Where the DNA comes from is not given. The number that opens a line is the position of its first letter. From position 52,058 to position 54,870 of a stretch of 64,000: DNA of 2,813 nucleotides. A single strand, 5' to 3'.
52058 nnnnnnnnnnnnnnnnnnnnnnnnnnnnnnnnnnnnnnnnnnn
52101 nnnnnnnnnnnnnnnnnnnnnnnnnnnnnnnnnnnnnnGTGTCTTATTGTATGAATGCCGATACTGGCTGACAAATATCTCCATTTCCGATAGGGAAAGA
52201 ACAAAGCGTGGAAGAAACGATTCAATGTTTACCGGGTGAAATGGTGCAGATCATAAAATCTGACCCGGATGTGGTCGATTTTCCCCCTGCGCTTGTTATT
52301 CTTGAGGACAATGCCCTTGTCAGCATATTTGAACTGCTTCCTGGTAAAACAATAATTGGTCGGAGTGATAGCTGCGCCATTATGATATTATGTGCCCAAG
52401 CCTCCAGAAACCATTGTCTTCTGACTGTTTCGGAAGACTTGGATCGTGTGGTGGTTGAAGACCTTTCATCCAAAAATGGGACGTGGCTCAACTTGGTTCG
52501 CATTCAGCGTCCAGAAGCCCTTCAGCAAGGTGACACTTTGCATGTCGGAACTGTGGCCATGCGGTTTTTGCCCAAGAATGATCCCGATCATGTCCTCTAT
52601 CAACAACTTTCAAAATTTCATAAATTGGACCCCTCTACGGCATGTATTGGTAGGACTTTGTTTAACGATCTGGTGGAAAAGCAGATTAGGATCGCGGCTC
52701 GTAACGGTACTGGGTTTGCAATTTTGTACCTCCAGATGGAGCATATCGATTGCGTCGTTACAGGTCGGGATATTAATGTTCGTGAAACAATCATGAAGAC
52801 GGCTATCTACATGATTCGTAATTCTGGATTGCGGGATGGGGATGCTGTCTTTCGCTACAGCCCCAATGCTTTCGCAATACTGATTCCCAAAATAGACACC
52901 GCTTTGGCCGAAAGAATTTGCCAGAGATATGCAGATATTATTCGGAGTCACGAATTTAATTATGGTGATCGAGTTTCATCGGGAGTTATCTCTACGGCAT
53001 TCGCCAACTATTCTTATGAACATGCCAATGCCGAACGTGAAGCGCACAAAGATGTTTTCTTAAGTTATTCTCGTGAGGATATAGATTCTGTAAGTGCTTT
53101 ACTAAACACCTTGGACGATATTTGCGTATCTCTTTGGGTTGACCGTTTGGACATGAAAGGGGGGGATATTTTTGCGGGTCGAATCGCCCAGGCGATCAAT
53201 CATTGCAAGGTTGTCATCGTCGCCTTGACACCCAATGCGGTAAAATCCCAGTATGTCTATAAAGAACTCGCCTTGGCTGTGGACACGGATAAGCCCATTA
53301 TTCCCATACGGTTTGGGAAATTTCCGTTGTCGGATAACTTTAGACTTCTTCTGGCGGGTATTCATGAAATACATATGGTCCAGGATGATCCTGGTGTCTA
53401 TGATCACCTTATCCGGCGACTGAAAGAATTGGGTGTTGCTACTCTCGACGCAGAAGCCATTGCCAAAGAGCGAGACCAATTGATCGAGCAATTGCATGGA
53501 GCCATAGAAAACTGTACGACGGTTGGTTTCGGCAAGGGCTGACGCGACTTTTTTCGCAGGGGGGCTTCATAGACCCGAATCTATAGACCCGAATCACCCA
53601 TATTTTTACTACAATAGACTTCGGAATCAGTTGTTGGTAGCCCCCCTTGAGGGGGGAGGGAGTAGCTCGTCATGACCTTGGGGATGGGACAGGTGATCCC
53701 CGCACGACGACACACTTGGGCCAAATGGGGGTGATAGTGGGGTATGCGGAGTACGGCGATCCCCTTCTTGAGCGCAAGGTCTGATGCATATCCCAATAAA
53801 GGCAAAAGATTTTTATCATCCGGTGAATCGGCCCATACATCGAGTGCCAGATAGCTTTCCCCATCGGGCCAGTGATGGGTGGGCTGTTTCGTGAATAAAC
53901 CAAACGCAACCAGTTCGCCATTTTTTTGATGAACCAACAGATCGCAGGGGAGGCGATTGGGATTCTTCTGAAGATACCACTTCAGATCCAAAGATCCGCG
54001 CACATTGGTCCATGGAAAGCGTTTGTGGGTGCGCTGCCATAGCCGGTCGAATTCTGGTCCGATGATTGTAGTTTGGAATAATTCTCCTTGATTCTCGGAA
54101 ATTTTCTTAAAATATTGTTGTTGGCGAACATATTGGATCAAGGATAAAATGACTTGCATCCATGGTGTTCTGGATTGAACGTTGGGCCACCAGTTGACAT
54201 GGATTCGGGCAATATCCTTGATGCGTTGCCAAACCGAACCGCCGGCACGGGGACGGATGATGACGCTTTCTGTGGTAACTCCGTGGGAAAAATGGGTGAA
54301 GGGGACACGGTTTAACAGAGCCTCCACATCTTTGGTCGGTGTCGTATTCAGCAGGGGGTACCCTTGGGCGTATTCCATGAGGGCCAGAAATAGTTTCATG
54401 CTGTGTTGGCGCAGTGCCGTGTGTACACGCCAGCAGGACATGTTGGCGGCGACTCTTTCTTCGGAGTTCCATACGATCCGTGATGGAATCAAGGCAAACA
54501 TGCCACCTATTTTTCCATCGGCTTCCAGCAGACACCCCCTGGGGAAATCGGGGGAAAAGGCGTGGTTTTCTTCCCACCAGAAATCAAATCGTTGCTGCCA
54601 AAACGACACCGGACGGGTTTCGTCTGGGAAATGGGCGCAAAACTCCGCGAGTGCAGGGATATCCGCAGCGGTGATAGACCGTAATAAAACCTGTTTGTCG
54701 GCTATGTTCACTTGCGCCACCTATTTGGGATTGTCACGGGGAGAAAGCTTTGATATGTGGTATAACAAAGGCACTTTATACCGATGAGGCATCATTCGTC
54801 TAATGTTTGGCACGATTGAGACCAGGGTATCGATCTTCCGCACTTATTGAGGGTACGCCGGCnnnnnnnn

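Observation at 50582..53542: Cyclase-TPR + FHA / degenerate-GGDEF / TIR two-gene module: candidate undescribed nucleotide-signalling TIR defence system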

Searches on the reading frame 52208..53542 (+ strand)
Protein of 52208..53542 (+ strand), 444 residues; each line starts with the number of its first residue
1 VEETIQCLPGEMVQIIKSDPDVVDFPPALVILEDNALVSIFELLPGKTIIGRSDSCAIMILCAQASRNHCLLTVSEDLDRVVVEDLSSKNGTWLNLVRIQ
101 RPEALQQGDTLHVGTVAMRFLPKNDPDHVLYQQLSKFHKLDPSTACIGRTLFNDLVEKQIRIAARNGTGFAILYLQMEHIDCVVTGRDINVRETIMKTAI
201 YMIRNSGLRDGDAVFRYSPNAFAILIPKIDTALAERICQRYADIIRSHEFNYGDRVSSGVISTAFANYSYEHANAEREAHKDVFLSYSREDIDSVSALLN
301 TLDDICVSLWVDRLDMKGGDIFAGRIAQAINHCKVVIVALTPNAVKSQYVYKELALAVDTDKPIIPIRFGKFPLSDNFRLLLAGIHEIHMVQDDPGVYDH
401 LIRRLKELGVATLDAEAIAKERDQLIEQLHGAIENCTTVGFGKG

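Call 3: search_protein_families(library=pfam, proteins=[window:52208-53542:+], max_evalue=1)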
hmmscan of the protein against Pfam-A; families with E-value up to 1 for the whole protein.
window:52208-53542:+ (444 aa): 8 families
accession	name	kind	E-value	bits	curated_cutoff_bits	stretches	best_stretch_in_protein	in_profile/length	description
PF13676.11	TIR_2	-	4e-20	73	28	1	283-393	1-111/122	TIR domain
PF00498.31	FHA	-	8e-17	61.9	20.7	1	48-114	1-67/67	FHA domain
PF16697.10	Yop-YscD_cpl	-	1.1e-10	42.1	33.2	1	40-122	11-92/94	Inner membrane component of T3SS, cytoplasmic domain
PF00990.26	GGDEF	-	2.8e-06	27.6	23.8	1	140-260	3-129/161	Diguanylate cyclase, GGDEF domain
PF01582.25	TIR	-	4.8e-05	23.6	21.3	1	283-371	4-98/179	TIR domain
PF08937.16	ThsB_TIR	-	0.00061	20.6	21.2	1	324-368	50-94/100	Thoeris protein ThsB, TIR-like domain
PF03362.18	Herpes_UL47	-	0.037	13.3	25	1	231-292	276-328/454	Herpesvirus UL47 protein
PF01805.25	Surp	-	0.042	14.3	21.1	0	119-134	33-49/53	Surp module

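Call 4: search_protein_families(library=padloc, proteins=[window:52208-53542:+], max_evalue=1)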
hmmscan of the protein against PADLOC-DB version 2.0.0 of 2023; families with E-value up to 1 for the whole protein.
window:52208-53542:+ (444 aa): 16 families
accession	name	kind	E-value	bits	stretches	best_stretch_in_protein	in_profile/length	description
PDLC02012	SAVED5--SAVED_TIR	-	9.8e-11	39.4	1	276-359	9-93/404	-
PDLC05062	PDC-S66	-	2.2e-10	38.4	1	268-355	136-224/282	-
PDLC00436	ThsB1|ThsB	-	5.5e-08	30.5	1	268-376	23-132/183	TIR-like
PDLC02421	Aga_TIR-PNTD1-PNTD2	-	9.1e-08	29.6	1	281-417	4-144/430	Class I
PDLC02403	Aga_TIR-PNTD1-PNTD2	-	1.4e-06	25.6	1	309-412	32-138/443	Class I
PDLC00423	ThsB1|ThsB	-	4e-05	21.4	1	275-357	30-117/190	TIR-like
PDLC00419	ThsB1|ThsB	-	0.00014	19.7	1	266-357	13-108/165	TIR-like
PDLC00417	ThsB1|ThsB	-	0.00014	19.5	1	276-355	162-242/303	TIR-like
PDLC00422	ThsB1|ThsB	-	0.00028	18.4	1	268-355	28-121/194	TIR-like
PDLC00434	ThsB1|ThsB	-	0.0003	18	1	281-367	139-226/396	TIR-like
PDLC02962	RT-TIR_XII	-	0.0034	14.3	1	277-361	342-427/478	single gene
PDLC00426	ThsB1|ThsB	-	0.0039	14.5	1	272-368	229-332/352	TIR-like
PDLC00418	ThsB1|ThsB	-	0.0045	14.9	1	320-367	51-98/155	TIR-like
PDLC00425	ThsB1|ThsB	-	0.005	14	1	277-365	248-343/389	TIR-like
PDLC03957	bSEFIR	-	0.013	13.4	1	275-343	37-104/412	-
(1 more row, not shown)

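Call 5: search_protein_families(library=ncbifam, proteins=[window:52208-53542:+], max_evalue=1)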
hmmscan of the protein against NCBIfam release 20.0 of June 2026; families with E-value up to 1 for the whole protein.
window:52208-53542:+ (444 aa): 19 families
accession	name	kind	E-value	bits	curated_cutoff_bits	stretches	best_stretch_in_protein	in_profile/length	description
NF049868.1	FhaB_Rv0019c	equivalog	4.5e-13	49.5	125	1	26-119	66-157/158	FHA domain-containing protein FhaB/FipA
NF042941.1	Retron_TIR_antiphage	equivalog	4.9e-09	35.5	600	1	244-381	303-447/464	TIR domain-containing anti-phage reverse transcriptase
NF052573.1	HisKinEspAMyxo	equivalog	6.6e-08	31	1400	1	36-120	36-119/755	serine histidine kinase EspA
NF058526.1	Thoeris_type3_ThcB4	equivalog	3e-07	29.6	220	1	279-435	126-284/375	Thoeris type III anti-phage system protein ThcB4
NF038266.1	diguan_SiaD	equivalog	2.6e-06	27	290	1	131-272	87-227/252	biofilm regulation diguanylate cyclase SiaD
TIGR00254.1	GGDEF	domain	4.8e-05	23.1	37.4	1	140-262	7-129/168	diguanylate cyclase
NF008281.1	PRK11059.1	equivalog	6.4e-05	21.4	663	1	139-247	222-331/633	RNase E specificity factor CsrD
NF051473.1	DigCycDgcsShew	equivalog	0.00013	21.5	400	1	129-250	126-245/291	diguanylate cyclase DgcS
NF007135.0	PRK09581.1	equivalog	0.00024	20.1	474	1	140-268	294-423/457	PleD family two-component system response regulator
TIGR03354.1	VI_FHA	hypoth_equivalog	0.00035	20.5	120.25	1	49-119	27-100/420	type VI secretion system-associated FHA domain protein TagH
NF007380.0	PRK09894.1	equivalog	0.0011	18.4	256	1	139-255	130-243/296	diguanylate cyclase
NF007298.0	PRK09776.1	equivalog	0.0012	16.8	1135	1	130-257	676-802/1111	diguanylate cyclase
NF045675.1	PhdiestaseDibA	equivalog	0.0032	15.9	980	1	132-243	197-308/623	phosphodiesterase DibA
NF041660.2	oxygluDhInhib_OdhI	equivalog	0.0038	17.1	200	1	41-121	51-128/130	oxoglutarate dehydrogenase inhibitor Odhl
NF050064.1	BlResRespRegCbrR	equivalog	0.0065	15.4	600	1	133-240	249-355/415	bile resistance response regulator CbrR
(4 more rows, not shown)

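Call 7: search_solved_structures(query=window:52208-53542:+, max_evalue=1, show_alignments=2)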
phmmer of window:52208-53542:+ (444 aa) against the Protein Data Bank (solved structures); distinct sequences matched with E-value up to 1: 64 (the best 60 are shown).
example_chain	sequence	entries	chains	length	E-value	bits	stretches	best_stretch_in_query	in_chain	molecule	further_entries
3ign_A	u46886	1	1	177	9e-06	27.9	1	132-248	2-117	Diguanylate cyclase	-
6hbz_A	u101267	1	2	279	1.1e-05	27.7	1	26-263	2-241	GGDEF domain protein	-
8g83_A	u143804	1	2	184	4e-05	25.8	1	262-355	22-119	NAD(+) hydrolase AbTIR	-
7uwg_A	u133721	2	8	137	5.3e-05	25.4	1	279-355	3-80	Molecular chaperone Tir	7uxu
4jon_A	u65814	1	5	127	0.00022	23.3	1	44-102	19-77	Centrosomal protein of 170 kDa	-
3gqs_A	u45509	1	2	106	0.00044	22.4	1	37-117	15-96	Adenylate cyclase-like protein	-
7uxr_A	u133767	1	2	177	0.0014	20.7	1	280-355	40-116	TIR domain protein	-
2pie_A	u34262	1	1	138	0.0018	20.4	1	61-115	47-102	E3 ubiquitin-protein ligase RNF8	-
1lgp_A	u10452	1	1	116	0.0018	20.3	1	49-135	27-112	cell cycle checkpoint protein CHFR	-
6cah_A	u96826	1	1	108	0.002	20.2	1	42-120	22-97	ABC transporter ATP-binding/permease protein Rv1747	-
2csw_A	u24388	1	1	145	0.002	20.2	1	61-115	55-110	Ubiquitin ligase protein RNF8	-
3h16_A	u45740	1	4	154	0.0022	20.1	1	280-354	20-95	TIR protein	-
6a8w_A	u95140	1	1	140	0.0023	20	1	65-115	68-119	Vacuolar protein sorting-associated protein 64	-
4lzp_B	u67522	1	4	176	0.0026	19.8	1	272-354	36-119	Putative uncharacterized protein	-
4wxo_A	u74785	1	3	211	0.0032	19.6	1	132-242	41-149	Uncharacterized protein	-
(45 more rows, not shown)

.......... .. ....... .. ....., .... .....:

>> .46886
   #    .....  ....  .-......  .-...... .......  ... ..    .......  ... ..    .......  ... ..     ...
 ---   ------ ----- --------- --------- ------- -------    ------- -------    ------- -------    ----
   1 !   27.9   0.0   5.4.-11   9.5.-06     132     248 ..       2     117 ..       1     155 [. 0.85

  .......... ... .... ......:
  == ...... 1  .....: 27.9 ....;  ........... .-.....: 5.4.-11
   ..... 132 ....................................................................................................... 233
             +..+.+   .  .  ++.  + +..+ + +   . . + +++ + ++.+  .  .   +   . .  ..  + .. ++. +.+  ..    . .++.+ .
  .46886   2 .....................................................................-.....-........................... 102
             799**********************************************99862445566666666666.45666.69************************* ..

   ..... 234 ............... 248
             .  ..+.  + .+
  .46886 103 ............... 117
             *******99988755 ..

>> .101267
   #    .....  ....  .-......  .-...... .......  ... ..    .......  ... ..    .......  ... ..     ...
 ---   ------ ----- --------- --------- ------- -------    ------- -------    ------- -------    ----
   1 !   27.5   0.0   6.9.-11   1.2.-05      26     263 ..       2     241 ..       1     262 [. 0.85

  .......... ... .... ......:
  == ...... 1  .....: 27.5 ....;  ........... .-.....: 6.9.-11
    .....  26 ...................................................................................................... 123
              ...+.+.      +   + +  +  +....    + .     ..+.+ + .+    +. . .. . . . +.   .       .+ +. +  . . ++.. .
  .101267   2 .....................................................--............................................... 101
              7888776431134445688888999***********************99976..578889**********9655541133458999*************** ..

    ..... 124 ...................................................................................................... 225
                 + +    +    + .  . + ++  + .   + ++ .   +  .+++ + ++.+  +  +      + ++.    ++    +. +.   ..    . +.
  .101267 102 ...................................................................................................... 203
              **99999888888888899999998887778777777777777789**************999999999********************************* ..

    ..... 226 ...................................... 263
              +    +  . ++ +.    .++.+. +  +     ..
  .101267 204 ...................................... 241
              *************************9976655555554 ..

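Call 10: find_homologous_proteins(query=window:52208-53542:+, max_evalue=0.001)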
Query window:52208-53542:+ (444 aa): 8 proteins with E <= 0.001 among 8000 candidates.
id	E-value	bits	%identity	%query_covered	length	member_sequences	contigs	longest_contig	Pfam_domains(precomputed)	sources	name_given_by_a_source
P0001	1.9e-296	1000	100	100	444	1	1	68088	PF00498.32,PF16697.11,PF13676.12,PF00990.27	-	-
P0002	7.3e-268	906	90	100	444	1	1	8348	PF01582.26,PF00498.32,PF16697.11,PF13676.12,PF00990.27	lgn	-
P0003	1.0e-257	873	86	100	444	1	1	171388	PF01582.26,PF00498.32,PF16697.11,PF13676.12,PF00990.27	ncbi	ncbi:MAG: TIR domain-containing protein [Magnetococcus sp. THC-1_WYH]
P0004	1.6e-10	58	23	59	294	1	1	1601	PF00498.32,PF16697.11,PF00990.27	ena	-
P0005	7.6e-10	56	37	24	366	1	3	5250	PF13676.12,PF08937.17,PF01661.28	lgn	-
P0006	1.4e-9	55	36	22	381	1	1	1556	PF01582.26,PF13676.12,PF08238.19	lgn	-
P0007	2.1e-5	42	25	35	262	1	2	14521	PF20619.4,PF01582.26,PF13676.12,PF08937.17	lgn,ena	-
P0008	4.8e-4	37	31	19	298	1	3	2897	PF01582.26,PF00498.32,PF16697.11,PF13676.12,PF08937.17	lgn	-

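Call 41: find_encoding_contigs(protein=P0003, flank=10000, max_places=3)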
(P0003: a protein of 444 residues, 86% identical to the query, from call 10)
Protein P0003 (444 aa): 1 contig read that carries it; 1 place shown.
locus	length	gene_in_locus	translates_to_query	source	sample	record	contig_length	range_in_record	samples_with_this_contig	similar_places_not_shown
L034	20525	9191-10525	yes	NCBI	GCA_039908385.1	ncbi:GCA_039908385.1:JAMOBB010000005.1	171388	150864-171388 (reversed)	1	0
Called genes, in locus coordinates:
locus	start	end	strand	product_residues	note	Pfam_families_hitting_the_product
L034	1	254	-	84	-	?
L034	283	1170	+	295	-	PF00892:EamA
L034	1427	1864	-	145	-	PF00581:Rhodanese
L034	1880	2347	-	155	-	PF01814:Hemerythrin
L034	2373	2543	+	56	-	-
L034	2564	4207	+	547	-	PF00342:PGI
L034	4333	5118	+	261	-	PF00497:SBP_bac_3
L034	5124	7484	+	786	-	PF00512:HisKA, PF02518:HATPase_c, PF00072:Response_reg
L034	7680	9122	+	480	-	PF20308:TPR-S, PF14559:TPR_19 (faint)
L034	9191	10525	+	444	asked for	PF16697:Yop-YscD_cpl, PF00498:FHA, PF00990:GGDEF (faint), PF01582:TIR (weak), PF13676:TIR_2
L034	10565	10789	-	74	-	-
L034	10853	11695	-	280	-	-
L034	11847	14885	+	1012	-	PF07238:PilZ, PF01590:GAF, PF13185:GAF_2, PF13492:GAF_3, PF00512:HisKA, PF02518:HATPase_c, PF00072:Response_reg, PF01627:Hpt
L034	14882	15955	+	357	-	PF00072:Response_reg, PF13487:HD_5, PF01966:HD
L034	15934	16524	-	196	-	PF00535:Glycos_transf_2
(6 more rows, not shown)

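Call 54: predict_structure(alignment_id=A3)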
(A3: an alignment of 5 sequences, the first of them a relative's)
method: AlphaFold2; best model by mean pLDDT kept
length: 444 residues; sequences in the alignment: 5
mean_pLDDT: 54.3   pTM: 0.38
mean pLDDT of the five models: 54.3, 51.9, 49.0, 45.0, 41.9
residues with pLDDT >= 90: 0; 70-90: 70; 50-70: 199; < 50: 175
segments of 3 or more residues with pLDDT < 50: 1-24, 141-151, 178-187, 258-280, 304-307, 316-320, 359-444
pLDDT, mean of each block of 10 residues (from residue 1): 32 32 58 59 84 79 75 81 76 68 74 74 62 57 38 56 53 52 45 63 63 53 56 62 67 52 44 35 60 54 50 52 61 57 52 54 40 40 38 38 42 38 42 33 27
secondary structure, 60 per line:
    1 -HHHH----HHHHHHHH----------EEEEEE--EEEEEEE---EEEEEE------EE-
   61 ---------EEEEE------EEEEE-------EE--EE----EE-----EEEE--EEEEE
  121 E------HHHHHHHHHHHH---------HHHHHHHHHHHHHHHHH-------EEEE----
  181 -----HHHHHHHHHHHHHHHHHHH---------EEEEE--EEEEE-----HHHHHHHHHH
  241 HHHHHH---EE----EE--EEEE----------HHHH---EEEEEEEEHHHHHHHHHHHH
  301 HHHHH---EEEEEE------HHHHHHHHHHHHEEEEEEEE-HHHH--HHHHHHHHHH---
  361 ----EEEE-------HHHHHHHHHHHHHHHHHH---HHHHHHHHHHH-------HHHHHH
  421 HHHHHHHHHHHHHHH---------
elements in order: H2-5 H10-17 E28-33 E36-42 E46-51 E70-74 E81-85 E110-113 E116-121 H128-139 H149-165 E173-176 H186-204 E214-218 E221-225 H231-246 E260-263 H274-277 E281-288 H289-305 E309-314 H321-332 E333-340 H342-345 H348-357 E365-368 H376-393 H397-407 H415-435

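Call 80: find_encoding_contigs(protein=P0002, flank=8000, max_places=2)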
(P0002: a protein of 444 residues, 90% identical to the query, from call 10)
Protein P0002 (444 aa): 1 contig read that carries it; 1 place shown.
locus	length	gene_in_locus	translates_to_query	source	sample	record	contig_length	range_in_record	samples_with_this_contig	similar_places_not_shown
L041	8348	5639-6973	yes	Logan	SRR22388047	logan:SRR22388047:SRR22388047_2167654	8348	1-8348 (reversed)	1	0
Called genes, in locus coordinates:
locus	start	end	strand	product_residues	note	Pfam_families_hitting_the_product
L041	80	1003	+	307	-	PF00892:EamA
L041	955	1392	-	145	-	PF00581:Rhodanese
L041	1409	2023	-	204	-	PF01814:Hemerythrin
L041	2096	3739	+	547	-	PF00342:PGI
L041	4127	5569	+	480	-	PF20308:TPR-S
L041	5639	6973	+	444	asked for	PF16697:Yop-YscD_cpl, PF00498:FHA, PF00990:GGDEF (weak), PF01582:TIR (weak), PF13676:TIR_2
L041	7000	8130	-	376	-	-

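Call 93: search_protein_families(library=pfam, proteins=[L041:7000-8130:-], max_evalue=0.001)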
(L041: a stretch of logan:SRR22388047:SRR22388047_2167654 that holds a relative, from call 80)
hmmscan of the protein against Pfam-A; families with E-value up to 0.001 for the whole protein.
L041:7000-8130:- (376 aa): 0 families

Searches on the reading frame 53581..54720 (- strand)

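Call 63: search_protein_families(library=pfam, proteins=[window:53581-54720:-], max_evalue=1)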
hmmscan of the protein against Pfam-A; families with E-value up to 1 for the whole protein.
window:53581-54720:- (379 aa): 1 family
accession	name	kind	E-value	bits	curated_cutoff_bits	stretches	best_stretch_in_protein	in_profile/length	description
PF11296.14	DUF3097_C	-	0.13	12.5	27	1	146-208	71-133/159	DUF3097, C-terminal domain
